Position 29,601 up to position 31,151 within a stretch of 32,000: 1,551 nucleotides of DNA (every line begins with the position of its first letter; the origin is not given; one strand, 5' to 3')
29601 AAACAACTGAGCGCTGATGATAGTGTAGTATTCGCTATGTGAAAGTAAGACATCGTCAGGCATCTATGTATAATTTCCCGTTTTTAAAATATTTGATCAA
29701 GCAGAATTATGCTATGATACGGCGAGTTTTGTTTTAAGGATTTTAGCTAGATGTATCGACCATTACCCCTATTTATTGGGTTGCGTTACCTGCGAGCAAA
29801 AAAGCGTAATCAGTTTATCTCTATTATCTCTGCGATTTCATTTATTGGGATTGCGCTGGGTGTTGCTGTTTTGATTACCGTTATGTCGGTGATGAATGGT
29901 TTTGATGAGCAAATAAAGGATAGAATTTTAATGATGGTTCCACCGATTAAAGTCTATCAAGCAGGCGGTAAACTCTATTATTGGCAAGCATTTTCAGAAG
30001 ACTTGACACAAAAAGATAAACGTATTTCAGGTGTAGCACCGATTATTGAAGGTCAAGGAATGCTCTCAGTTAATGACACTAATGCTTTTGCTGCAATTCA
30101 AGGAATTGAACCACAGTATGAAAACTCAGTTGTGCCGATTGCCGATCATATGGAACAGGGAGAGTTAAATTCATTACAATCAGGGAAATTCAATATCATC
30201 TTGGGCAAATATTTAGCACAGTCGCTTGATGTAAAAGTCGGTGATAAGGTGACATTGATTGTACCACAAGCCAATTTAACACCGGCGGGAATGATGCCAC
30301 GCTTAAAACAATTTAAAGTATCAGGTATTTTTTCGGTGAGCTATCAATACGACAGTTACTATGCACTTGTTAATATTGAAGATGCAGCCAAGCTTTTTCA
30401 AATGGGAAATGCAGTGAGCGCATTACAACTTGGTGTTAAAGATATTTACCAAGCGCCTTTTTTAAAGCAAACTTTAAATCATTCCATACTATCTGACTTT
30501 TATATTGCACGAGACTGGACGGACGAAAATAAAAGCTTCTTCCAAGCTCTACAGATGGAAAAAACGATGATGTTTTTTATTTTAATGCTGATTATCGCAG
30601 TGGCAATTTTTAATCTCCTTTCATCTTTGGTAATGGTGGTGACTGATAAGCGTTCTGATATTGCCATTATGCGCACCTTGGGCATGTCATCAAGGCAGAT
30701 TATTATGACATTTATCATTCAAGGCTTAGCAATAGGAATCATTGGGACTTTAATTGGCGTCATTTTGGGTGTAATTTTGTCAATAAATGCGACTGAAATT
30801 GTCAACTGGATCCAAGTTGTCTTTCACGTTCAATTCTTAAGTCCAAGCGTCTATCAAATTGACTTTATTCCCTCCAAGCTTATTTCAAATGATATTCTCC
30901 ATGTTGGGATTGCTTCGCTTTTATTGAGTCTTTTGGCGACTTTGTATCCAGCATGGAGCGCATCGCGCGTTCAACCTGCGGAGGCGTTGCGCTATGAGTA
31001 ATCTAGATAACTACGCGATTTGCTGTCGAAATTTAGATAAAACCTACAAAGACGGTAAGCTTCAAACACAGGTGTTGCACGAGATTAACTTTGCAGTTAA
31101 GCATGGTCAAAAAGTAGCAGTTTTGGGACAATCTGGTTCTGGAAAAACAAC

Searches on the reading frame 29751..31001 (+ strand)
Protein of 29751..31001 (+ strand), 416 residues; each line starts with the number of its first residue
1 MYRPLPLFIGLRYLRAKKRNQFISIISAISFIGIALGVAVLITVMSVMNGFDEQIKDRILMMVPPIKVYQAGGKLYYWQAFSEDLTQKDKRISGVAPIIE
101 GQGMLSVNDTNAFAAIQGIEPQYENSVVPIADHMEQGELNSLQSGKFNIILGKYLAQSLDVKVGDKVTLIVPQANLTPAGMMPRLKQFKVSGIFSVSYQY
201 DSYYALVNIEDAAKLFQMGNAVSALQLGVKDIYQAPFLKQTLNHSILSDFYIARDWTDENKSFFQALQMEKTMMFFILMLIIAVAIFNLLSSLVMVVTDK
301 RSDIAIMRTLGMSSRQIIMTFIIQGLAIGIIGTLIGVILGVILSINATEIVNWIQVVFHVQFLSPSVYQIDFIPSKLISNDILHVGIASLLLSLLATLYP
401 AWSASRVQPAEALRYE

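Call 7: search_protein_families(library=ncbifam, proteins=[window:29751-31001:+])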
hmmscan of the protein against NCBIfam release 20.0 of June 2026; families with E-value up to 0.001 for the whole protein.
window:29751-31001:+ (416 aa): 10 families
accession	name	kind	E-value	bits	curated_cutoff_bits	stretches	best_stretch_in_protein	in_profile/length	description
TIGR02212.1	lolCE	equivalog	5.8e-150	499.8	362.45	1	4-416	1-411/411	lipoprotein-releasing ABC transporter permease subunit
NF008357.0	PRK11146.1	exception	3.2e-107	358.9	439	1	2-413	2-411/414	lipoprotein-releasing ABC transporter permease subunit LolE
TIGR02213.1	lolE_release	exception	6.2e-101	338.2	540.35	1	5-413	2-408/411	lipoprotein-releasing ABC transporter permease subunit LolE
NF008076.0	PRK10814.1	exception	3.9e-90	302.7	473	1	1-416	1-399/399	lipoprotein-releasing ABC transporter permease subunit LolC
NF038347.1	FtsX_Gpos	exception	2.2e-08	33.8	225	1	258-353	155-251/296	permease-like cell division protein FtsX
TIGR03434.1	ADOP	subfamily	2.2e-07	29.4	622.3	2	263-343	263-343/803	ADOP family duplicated permease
NF038346.1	FtsX_actino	exception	1.7e-06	27.7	250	1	261-356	170-263/308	permease-like cell division protein FtsX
TIGR00439.2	FtsX_Gneg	equivalog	3.2e-05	23.3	255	1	266-363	162-263/292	permease-like cell division protein FtsX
NF007826.0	PRK10535.1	equivalog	0.00014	20.3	966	1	265-414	519-646/648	macrolide ABC transporter ATP-binding protein/permease MacB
NF041854.1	ABC_perm_YbbP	equivalog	0.0003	18.8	999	1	138-346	115-316/806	putative ABC transporter permease subunit YbbP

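Call 18: find_encoding_contigs(protein=window:29751-31001:+, flank=3000, max_places=6)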
Protein window:29751-31001:+ (416 aa): 2 contigs read that carry it; 2 places shown.
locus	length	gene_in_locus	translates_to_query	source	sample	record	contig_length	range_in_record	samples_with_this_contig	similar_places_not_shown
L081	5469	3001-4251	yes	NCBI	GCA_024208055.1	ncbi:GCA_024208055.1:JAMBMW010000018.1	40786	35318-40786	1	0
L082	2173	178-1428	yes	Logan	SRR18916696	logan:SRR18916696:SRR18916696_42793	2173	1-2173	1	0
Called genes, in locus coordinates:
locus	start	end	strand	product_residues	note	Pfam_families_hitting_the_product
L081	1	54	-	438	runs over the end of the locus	PF07690:MFS_1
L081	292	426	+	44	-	PF00468:Ribosomal_L34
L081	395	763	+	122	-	PF00825:Ribonuclease_P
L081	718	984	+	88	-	PF01809:YidD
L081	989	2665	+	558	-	PF14849:YidC_periplas, PF02096:60KD_IMP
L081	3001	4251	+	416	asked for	PF12704:MacB_PCD, PF02687:FtsX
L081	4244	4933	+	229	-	PF00005:ABC_tran, PF02463:SMC_N (weak)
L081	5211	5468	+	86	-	?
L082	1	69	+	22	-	?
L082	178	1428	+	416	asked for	PF12704:MacB_PCD, PF02687:FtsX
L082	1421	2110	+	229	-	PF00005:ABC_tran, PF02463:SMC_N (weak)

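Call 19: find_homologous_proteins(query=window:29751-31001:+, max_evalue=1e-40)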
Query window:29751-31001:+ (416 aa): 8000 proteins with E <= 1e-40 among 8000 candidates; the best 120 are listed.
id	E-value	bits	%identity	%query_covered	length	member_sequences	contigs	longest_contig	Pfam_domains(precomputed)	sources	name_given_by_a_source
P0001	5.4e-263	890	100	100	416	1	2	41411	PF02687.28,PF12704.15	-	-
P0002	4.3e-238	808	89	100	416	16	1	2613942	PF02687.28,PF12704.15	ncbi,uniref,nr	ncbi:lipoprotein-releasing ABC transporter permease subunit [Cysteiniphilum sp. QT6929]|uniref:lipop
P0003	9.9e-235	797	88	100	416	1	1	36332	PF02687.28,PF12704.15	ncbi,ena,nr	ncbi:MAG: lipoprotein-releasing ABC transporter permease subunit [Proteobacteria bacterium]|nr:lipop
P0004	2.3e-229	779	86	100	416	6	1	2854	PF02687.28,PF12704.15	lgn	-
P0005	2.5e-228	776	85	100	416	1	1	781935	PF02687.28,PF12704.15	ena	-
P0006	3.9e-227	772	84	100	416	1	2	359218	PF02687.28,PF12704.15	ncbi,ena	-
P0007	5.4e-227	771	84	100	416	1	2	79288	PF02687.28,PF12704.15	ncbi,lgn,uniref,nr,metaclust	ncbi:lipoprotein-releasing ABC transporter permease subunit [Fangia hongkongensis]|uniref:lipoprotei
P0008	4.3e-222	755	83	100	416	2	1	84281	PF02687.28,PF12704.15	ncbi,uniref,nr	ncbi:lipoprotein-releasing ABC transporter permease subunit [Facilibium subflavum]|uniref:lipoprotei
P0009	2.2e-216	736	80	100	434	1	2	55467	PF02687.28,PF12704.15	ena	-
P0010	1.9e-210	717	79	100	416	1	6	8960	PF02687.28,PF12704.15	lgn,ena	-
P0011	1.2e-203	694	77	100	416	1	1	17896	PF02687.28,PF12704.15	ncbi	ncbi:MAG: lipoprotein-releasing ABC transporter permease subunit [Francisellaceae bacterium]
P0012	7.7e-203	692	76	100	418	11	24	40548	PF02687.28,PF12704.15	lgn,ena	-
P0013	2.9e-202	690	76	100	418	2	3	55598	PF02687.28,PF12704.15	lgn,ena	-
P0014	9.7e-199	678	75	100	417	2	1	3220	PF02687.28,PF12704.15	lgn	-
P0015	1.9e-178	612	68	100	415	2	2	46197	PF02687.28,PF12704.15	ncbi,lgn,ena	-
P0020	5.9e-175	600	67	100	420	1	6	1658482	PF02687.28,PF12704.15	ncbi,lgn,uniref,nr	ncbi:lipoprotein-releasing ABC transporter permease subunit [Allofrancisella guangzhouensis]|uniref:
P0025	3.0e-174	598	66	100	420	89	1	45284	PF02687.28,PF12704.15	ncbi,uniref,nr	ncbi:lipoprotein-releasing ABC transporter permease subunit [Francisella tularensis]|uniref:lipoprot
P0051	4.3e-151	521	60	100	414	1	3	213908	PF02687.28,PF12704.15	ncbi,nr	ncbi:lipoprotein-releasing ABC transporter permease subunit [Thiotrichales bacterium 19S11-10]|nr:li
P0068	1.4e-141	490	58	99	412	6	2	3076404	PF02687.28,PF12704.15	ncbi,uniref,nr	ncbi:lipoprotein-releasing ABC transporter permease subunit [Piscirickettsia salmonis]|uniref:lipopr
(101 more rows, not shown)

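Call 20: find_encoding_contigs(protein=P0002, flank=4000, max_places=1)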
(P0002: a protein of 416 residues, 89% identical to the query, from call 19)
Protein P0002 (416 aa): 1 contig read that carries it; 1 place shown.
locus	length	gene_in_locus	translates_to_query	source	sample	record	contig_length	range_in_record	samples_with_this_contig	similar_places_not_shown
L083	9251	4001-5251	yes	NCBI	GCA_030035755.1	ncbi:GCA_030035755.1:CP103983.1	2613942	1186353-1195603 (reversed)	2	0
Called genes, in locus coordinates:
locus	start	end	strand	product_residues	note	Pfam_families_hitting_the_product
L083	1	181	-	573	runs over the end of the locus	PF11412:DsbD_N, PF02683:DsbD_TM, PF13386:DsbD_2, PF00085:Thioredoxin, PF13098:Thioredoxin_2 (weak)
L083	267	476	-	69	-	-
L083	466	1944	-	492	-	PF13742:tRNA_anti_2, PF02601:Exonuc_VII_L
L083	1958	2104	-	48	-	-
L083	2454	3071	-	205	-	PF01726:LexA_DNA_bind, PF13412:HTH_24 (faint), PF00717:Peptidase_S24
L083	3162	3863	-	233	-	PF03767:Acid_phosphat_B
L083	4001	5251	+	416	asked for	PF12704:MacB_PCD, PF02687:FtsX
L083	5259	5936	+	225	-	PF00005:ABC_tran, PF02463:SMC_N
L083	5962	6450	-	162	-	PF00186:DHFR_1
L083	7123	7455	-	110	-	PF01527:HTH_Tnp_1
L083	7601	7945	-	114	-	-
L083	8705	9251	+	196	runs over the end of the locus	PF00857:Isochorismatase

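Call 21: find_encoding_contigs(protein=P0025, flank=4000, max_places=1)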
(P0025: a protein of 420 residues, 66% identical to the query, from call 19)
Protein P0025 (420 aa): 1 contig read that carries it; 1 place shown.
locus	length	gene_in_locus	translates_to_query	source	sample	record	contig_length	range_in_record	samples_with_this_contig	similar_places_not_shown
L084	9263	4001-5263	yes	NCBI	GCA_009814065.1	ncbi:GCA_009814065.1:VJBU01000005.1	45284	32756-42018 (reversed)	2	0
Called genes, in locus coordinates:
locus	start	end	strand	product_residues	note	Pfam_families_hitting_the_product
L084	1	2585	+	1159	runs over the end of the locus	PF02811:PHP, PF07733:DNA_pol3_alpha, PF17657:DNA_pol3_finger, PF14579:HHH_6, PF01336:tRNA_anti-codon (weak)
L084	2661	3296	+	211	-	PF01327:Pep_deformylase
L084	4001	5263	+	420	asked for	PF12704:MacB_PCD, PF02687:FtsX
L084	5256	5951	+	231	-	PF02463:SMC_N (weak), PF00005:ABC_tran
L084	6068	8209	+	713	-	PF03709:OKR_DC_1_N, PF01276:OKR_DC_1, PF03711:OKR_DC_1_C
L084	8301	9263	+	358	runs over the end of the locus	PF01571:GCV_T, PF08669:GCV_T_C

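Call 22: find_encoding_contigs(protein=P0007, flank=4000, max_places=1)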
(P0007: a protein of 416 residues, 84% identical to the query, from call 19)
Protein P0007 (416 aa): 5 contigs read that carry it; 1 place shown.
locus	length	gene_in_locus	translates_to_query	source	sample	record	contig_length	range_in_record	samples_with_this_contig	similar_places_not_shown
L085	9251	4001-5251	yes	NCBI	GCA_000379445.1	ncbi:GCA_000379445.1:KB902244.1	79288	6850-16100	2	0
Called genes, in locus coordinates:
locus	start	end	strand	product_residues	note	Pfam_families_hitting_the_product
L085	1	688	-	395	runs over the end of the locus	PF00083:Sugar_tr (weak), PF07690:MFS_1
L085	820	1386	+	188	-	PF00293:NUDIX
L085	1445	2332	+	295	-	PF00389:2-Hacid_dh, PF02826:2-Hacid_dh_C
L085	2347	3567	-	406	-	PF01490:Aa_trans, PF03222:Trp_Tyr_perm, PF13520:AA_permease_2 (weak)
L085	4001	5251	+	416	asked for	PF12704:MacB_PCD, PF02687:FtsX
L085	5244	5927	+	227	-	PF00005:ABC_tran, PF02463:SMC_N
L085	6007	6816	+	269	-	PF13489:Methyltransf_23 (weak), PF08242:Methyltransf_12 (weak), PF13847:Methyltransf_31 (weak)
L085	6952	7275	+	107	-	PF12797:Fer4_2 (faint), PF12837:Fer4_6 (faint), PF13237:Fer4_10 (faint), PF13183:Fer4_8 (faint), PF12838:Fer4_7 (weak), PF13187:Fer4_9 (weak), PF00037:Fer4, PF11953:DUF3470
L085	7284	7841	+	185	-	PF00702:Hydrolase, PF08645:PNK3P (weak), PF13419:HAD_2 (faint), PF13242:Hydrolase_like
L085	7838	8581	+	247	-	PF01553:Acyltransferase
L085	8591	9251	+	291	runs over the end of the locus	PF00483:NTP_transferase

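Call 23: find_encoding_contigs(protein=P0008, flank=4000, max_places=1)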
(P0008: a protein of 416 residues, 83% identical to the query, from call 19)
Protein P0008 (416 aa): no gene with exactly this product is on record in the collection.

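Call 26: find_encoding_contigs(protein=P0068, flank=4000, max_places=1)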
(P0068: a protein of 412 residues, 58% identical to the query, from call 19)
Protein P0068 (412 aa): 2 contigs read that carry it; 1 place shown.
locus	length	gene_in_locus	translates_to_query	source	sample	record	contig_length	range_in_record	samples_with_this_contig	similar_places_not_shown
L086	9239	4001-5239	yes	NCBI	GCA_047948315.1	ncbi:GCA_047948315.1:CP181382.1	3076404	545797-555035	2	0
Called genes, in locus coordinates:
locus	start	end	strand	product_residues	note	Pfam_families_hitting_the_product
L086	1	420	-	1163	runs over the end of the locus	PF17757:UvrB_inter, PF21132:MFD_D3, PF02559:CarD_TRCF_RID, PF04851:ResIII, PF00270:DEAD, PF22590:Cas3-like_C_2 (faint), PF00271:Helicase_C, PF03461:TRCF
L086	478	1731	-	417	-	-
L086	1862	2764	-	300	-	PF00795:CN_hydrolase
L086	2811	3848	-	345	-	PF04371:PAD_porph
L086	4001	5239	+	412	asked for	PF12704:MacB_PCD, PF02687:FtsX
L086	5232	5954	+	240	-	PF02463:SMC_N (faint), PF00005:ABC_tran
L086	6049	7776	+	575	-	PF03717:PBP_dimer, PF00905:Transpeptidase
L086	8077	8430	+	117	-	-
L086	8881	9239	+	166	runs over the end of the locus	-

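Call 27: find_encoding_contigs(protein=P0051, flank=4000, max_places=1)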
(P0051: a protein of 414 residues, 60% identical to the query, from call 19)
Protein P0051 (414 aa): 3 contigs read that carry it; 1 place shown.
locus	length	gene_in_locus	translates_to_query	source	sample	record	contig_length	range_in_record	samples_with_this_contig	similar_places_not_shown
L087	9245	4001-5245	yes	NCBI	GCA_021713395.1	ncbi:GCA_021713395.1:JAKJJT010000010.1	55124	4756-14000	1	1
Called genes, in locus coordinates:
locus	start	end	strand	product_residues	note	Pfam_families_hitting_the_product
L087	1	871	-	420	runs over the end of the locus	PF01171:ATP_bind_3, PF09179:TilS (faint), PF11734:TilS_C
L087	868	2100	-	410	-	PF00389:2-Hacid_dh, PF03446:NAD_binding_2 (faint), PF02826:2-Hacid_dh_C, PF22629:ACT_AHAS_ss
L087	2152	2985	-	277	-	PF00303:Thymidylat_synt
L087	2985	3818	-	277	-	PF01790:LGT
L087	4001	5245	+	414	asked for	PF12704:MacB_PCD, PF02687:FtsX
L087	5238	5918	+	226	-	PF00005:ABC_tran, PF02463:SMC_N (weak)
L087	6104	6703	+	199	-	-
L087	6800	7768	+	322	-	PF13637:Ank_4 (faint), PF13606:Ank_3 (faint), PF12796:Ank_2, PF13857:Ank_5, PF00023:Ank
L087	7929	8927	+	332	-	PF12796:Ank_2, PF13606:Ank_3 (faint), PF12796:Ank_2, PF13637:Ank_4, PF13857:Ank_5, PF00023:Ank (weak), PF13637:Ank_4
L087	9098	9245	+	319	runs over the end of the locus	PF04754:Transposase_31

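Call 28: find_encoding_contigs(protein=P0020, flank=4000, max_places=1)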
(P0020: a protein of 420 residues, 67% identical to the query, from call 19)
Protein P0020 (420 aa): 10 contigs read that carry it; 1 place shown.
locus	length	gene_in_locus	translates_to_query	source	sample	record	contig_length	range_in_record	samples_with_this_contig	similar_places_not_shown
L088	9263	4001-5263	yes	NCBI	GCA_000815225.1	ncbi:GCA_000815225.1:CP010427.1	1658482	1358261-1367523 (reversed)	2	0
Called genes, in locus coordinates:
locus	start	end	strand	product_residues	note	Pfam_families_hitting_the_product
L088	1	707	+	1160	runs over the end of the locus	PF02811:PHP, PF07733:DNA_pol3_alpha, PF17657:DNA_pol3_finger, PF14579:HHH_6, PF01336:tRNA_anti-codon (weak)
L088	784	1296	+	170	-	PF13384:HTH_23 (weak), PF13518:HTH_28 (weak), PF13551:HTH_29 (weak), PF13565:HTH_32 (weak), PF13592:HTH_33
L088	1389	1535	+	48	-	-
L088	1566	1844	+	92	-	PF13358:DDE_3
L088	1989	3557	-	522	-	PF04488:Gly_transf_sug (weak)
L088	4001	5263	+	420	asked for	PF12704:MacB_PCD, PF02687:FtsX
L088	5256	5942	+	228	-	PF00005:ABC_tran, PF13304:AAA_21 (faint), PF02463:SMC_N (weak)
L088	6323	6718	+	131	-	-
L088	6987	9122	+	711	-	PF03709:OKR_DC_1_N, PF01276:OKR_DC_1, PF03711:OKR_DC_1_C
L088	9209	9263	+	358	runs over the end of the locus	PF01571:GCV_T, PF08669:GCV_T_C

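Call 29: find_encoding_contigs(protein=P0005, flank=4000, max_places=1)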
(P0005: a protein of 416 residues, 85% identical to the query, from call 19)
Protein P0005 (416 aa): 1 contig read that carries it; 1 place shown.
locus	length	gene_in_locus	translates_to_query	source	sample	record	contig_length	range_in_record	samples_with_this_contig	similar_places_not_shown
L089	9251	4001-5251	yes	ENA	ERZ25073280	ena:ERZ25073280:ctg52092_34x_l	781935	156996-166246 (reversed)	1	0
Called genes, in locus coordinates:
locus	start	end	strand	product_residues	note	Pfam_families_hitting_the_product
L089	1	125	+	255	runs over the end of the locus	PF00977:His_biosynth, PF01207:Dus (weak), PF02581:TMP-TENI (faint)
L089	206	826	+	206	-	PF01502:PRA-CH, PF01503:PRA-PH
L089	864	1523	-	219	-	-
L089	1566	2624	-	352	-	-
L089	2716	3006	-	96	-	PF01797:Y1_Tnp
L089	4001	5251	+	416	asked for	PF12704:MacB_PCD, PF02687:FtsX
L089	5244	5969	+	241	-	PF00005:ABC_tran, PF02463:SMC_N (weak)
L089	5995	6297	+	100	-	-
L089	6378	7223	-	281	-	PF02153:PDH_N, PF20463:PDH_C (weak)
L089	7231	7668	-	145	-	PF02580:Tyr_Deacylase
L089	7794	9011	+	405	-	PF02636:Methyltransf_28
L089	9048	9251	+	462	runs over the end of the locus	PF02878:PGM_PMM_I, PF02879:PGM_PMM_II, PF02880:PGM_PMM_III, PF00408:PGM_PMM_IV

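Call 56: find_encoding_contigs(protein=P0006, flank=3000, max_places=1)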
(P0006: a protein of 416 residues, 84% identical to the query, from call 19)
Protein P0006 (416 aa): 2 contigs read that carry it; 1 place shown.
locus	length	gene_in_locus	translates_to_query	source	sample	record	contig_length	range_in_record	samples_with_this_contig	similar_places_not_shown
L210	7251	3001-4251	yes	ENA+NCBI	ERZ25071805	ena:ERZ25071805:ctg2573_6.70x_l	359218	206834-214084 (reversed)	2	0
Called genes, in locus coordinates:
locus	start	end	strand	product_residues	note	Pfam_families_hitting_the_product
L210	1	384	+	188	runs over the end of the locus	PF00293:NUDIX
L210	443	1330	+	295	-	PF00389:2-Hacid_dh, PF02826:2-Hacid_dh_C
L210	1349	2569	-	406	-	PF01490:Aa_trans, PF03222:Trp_Tyr_perm, PF13520:AA_permease_2 (weak)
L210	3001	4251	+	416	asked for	PF12704:MacB_PCD, PF02687:FtsX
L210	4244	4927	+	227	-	PF00005:ABC_tran, PF02463:SMC_N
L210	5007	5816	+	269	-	PF08241:Methyltransf_11 (weak), PF08242:Methyltransf_12 (weak), PF13649:Methyltransf_25 (weak), PF13847:Methyltransf_31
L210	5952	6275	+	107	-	PF12797:Fer4_2 (faint), PF12837:Fer4_6 (faint), PF13237:Fer4_10 (faint), PF13183:Fer4_8 (faint), PF12838:Fer4_7 (weak), PF13187:Fer4_9 (weak), PF00037:Fer4, PF11953:DUF3470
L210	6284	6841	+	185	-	PF00702:Hydrolase, PF13419:HAD_2 (faint), PF08645:PNK3P, PF13242:Hydrolase_like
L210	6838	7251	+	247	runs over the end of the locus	PF01553:Acyltransferase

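Call 57: find_encoding_contigs(protein=P0011, flank=3000, max_places=1)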
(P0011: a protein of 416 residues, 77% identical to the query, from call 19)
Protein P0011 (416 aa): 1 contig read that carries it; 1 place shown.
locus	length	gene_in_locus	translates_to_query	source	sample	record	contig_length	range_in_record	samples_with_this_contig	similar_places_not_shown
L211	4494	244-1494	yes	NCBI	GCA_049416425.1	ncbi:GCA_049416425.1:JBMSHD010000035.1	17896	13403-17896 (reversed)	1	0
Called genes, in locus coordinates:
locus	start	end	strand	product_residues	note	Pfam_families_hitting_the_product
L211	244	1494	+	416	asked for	PF12704:MacB_PCD, PF02687:FtsX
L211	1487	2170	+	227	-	PF00005:ABC_tran, PF02463:SMC_N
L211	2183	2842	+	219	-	PF00156:Pribosyltran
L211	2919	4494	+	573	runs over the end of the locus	PF00390:malic, PF03949:Malic_M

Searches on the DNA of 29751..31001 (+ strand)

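Call 24: search_rna_families(sources=[L083, L084, L085, L044, L013], threshold=gathering)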
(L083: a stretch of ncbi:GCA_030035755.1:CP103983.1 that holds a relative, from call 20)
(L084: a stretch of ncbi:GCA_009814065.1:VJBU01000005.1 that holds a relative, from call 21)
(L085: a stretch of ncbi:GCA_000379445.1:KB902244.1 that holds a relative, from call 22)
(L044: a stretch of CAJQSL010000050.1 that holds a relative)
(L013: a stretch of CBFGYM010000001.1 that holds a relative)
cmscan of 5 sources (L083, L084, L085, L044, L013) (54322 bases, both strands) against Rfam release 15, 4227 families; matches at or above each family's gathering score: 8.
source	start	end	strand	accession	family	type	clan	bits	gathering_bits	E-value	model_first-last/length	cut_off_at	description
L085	3783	3897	+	RF00001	5S_rRNA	Gene; rRNA;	CL00113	85.7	38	6.1e-17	1-120/120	no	5S ribosomal RNA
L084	3360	3474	+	RF00001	5S_rRNA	Gene; rRNA;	CL00113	77.7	38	7.7e-15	1-120/120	no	5S ribosomal RNA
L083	6651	6723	+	RF00005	tRNA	Gene; tRNA;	CL00001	72.5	29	5.4e-14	1-71/71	no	tRNA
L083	8435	8507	-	RF00005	tRNA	Gene; tRNA;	CL00001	69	29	5.1e-13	1-71/71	no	tRNA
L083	6846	6919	+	RF00005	tRNA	Gene; tRNA;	CL00001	68.9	29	5.2e-13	1-71/71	no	tRNA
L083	6739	6812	+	RF00005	tRNA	Gene; tRNA;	CL00001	68.7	29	6.1e-13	1-71/71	no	tRNA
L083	6938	7010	+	RF00005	tRNA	Gene; tRNA;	CL00001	63.2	29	1.9e-11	1-71/71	no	tRNA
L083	7020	7099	+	RF00005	tRNA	Gene; tRNA;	CL00001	57.9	29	5.8e-10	1-71/71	no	tRNA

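Call 30: search_rna_families(sources=[L086, L087, L088, L089, L081, L082], threshold=gathering)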
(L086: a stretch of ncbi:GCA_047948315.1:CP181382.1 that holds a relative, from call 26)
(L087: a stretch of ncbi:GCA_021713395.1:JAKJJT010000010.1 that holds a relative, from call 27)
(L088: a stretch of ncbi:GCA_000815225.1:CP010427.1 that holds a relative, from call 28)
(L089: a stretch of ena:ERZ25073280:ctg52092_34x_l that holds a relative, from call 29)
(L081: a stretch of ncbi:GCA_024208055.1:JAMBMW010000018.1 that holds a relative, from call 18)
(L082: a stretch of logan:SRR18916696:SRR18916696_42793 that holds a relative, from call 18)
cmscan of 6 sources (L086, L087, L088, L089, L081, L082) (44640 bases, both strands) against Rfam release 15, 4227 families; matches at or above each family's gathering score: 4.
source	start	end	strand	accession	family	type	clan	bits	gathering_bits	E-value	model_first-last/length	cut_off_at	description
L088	3764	3879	+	RF00001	5S_rRNA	Gene; rRNA;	CL00113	81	38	8.6e-16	1-120/120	no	5S ribosomal RNA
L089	3658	3772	+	RF00001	5S_rRNA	Gene; rRNA;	CL00113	80.3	38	1.3e-15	1-120/120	no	5S ribosomal RNA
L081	2797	2911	+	RF00001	5S_rRNA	Gene; rRNA;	CL00113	77.3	38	8.3e-15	1-120/120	no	5S ribosomal RNA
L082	1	88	+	RF00001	5S_rRNA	Gene; rRNA;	CL00113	39.1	38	0.0001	28-120/120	5'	5S ribosomal RNA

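Call 58: search_rna_families(sources=[L210, L211], threshold=gathering)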
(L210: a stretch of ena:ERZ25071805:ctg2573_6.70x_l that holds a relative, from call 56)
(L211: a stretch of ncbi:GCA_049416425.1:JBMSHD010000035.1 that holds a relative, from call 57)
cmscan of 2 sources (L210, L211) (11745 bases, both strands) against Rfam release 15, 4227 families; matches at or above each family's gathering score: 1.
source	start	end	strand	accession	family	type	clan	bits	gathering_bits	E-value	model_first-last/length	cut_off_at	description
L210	2781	2895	+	RF00001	5S_rRNA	Gene; rRNA;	CL00113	85.7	38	1.3e-17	1-120/120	no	5S ribosomal RNA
